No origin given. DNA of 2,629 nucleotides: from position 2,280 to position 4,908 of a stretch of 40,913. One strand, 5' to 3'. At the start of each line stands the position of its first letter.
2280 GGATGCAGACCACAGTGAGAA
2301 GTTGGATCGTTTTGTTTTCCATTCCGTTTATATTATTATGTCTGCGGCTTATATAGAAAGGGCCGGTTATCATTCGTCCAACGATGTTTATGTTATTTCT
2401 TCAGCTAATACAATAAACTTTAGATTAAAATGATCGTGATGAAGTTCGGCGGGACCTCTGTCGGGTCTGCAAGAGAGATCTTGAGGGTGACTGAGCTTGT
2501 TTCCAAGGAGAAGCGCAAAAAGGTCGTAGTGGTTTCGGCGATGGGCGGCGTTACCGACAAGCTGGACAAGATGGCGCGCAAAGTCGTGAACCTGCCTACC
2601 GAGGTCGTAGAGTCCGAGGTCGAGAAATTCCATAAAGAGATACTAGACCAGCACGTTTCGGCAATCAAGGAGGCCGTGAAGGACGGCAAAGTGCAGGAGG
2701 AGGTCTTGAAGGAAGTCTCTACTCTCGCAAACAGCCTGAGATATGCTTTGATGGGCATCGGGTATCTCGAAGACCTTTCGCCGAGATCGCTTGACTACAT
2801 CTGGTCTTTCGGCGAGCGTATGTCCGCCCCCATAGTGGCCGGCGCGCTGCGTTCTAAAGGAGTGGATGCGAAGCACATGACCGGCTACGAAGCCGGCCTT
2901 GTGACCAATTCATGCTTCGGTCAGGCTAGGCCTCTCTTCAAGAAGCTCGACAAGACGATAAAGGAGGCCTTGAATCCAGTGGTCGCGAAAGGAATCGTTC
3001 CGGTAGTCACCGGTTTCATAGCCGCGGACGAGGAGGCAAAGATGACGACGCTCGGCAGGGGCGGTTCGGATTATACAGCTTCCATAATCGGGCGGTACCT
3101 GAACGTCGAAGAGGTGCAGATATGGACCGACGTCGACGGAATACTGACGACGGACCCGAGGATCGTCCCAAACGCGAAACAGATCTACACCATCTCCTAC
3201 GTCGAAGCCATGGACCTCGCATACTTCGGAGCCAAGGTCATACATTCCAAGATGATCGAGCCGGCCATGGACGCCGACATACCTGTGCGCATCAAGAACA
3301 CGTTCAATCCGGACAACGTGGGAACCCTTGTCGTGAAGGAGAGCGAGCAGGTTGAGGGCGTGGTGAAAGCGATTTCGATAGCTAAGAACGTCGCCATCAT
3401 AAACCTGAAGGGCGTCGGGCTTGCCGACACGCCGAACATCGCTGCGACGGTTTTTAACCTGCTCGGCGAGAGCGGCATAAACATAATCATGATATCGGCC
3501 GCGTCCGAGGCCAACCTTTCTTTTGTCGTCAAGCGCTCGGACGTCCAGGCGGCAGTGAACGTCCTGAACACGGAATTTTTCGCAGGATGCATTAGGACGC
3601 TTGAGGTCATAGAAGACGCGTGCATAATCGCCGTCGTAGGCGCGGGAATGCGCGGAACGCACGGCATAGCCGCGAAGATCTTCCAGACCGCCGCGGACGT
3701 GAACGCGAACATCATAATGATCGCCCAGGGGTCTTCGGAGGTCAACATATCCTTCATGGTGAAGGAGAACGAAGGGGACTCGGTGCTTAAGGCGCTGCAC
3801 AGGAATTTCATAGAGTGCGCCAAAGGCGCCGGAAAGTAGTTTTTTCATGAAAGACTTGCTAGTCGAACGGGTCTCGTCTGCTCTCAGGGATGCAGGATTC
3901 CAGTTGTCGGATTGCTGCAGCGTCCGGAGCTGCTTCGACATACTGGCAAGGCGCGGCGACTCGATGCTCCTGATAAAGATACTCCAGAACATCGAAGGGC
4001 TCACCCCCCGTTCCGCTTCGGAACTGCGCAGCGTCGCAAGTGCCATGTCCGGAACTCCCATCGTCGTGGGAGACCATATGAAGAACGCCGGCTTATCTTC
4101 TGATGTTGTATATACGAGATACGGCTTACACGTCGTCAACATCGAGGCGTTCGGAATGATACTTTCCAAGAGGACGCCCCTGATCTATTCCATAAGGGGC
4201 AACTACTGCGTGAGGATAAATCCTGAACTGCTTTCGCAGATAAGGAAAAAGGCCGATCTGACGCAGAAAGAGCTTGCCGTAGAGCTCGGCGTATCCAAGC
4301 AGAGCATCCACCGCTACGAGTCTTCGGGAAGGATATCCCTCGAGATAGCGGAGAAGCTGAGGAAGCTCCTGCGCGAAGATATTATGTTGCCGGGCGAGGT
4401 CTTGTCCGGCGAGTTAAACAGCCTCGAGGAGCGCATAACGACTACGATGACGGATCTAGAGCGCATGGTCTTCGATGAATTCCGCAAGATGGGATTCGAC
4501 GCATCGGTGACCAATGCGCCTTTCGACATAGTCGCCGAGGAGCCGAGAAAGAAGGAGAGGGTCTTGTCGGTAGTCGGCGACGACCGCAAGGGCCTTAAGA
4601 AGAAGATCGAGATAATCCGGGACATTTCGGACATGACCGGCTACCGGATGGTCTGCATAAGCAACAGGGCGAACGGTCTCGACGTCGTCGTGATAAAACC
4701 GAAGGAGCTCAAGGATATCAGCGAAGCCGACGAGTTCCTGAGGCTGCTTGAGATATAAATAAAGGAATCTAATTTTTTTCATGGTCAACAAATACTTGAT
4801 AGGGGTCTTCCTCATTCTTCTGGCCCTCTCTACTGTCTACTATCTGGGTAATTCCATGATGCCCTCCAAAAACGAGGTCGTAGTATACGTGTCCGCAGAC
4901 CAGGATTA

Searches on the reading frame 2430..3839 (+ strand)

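Call 14: search_protein_families(library=pfam, proteins=[window:2430-3839:+], max_evalue=0.001)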
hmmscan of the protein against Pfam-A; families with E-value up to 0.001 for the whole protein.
window:2430-3839:+ (469 aa): 4 families
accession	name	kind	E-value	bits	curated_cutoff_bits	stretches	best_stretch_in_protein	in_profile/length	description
PF00696.33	AA_kinase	-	1e-49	169.8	24.9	1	1-290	2-234/234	Amino acid kinase family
PF22468.2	ACT_9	-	1.5e-39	134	27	2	400-460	1-61/61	ACT domain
PF13840.12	ACT_7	-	9e-18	64.3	27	2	318-380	3-64/65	ACT domain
PF01842.31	ACT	-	2.1e-11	43.8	27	2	402-457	2-62/66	ACT domain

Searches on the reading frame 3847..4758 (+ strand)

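Call 14: search_protein_families(library=pfam, proteins=[window:3847-4758:+], max_evalue=0.001)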
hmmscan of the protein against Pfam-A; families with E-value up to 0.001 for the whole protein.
window:3847-4758:+ (303 aa): 7 families
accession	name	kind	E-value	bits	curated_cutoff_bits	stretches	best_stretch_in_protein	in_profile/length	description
PF01381.28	HTH_3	-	3.8e-11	43.3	23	1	130-177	2-50/55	Helix-turn-helix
PF13560.12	HTH_31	-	1.1e-06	29.3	27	1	128-163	5-39/64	Helix-turn-helix domain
PF13412.12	HTH_24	-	3.7e-05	23.6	21.9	1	127-157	7-37/48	Winged helix-turn-helix DNA-binding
PF12844.13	HTH_19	-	3.9e-05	23.9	30.2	1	127-182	2-55/64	Helix-turn-helix domain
PF12802.13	MarR_2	-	0.00049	20.6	27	0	128-156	10-39/61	MarR family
PF15731.11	MqsA_antitoxin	-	0.00051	20.6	30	0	122-175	67-120/131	Antitoxin component of bacterial toxin-antitoxin system, MqsA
PF08279.18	HTH_11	-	0.00077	19.7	25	0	129-157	6-35/55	HTH domain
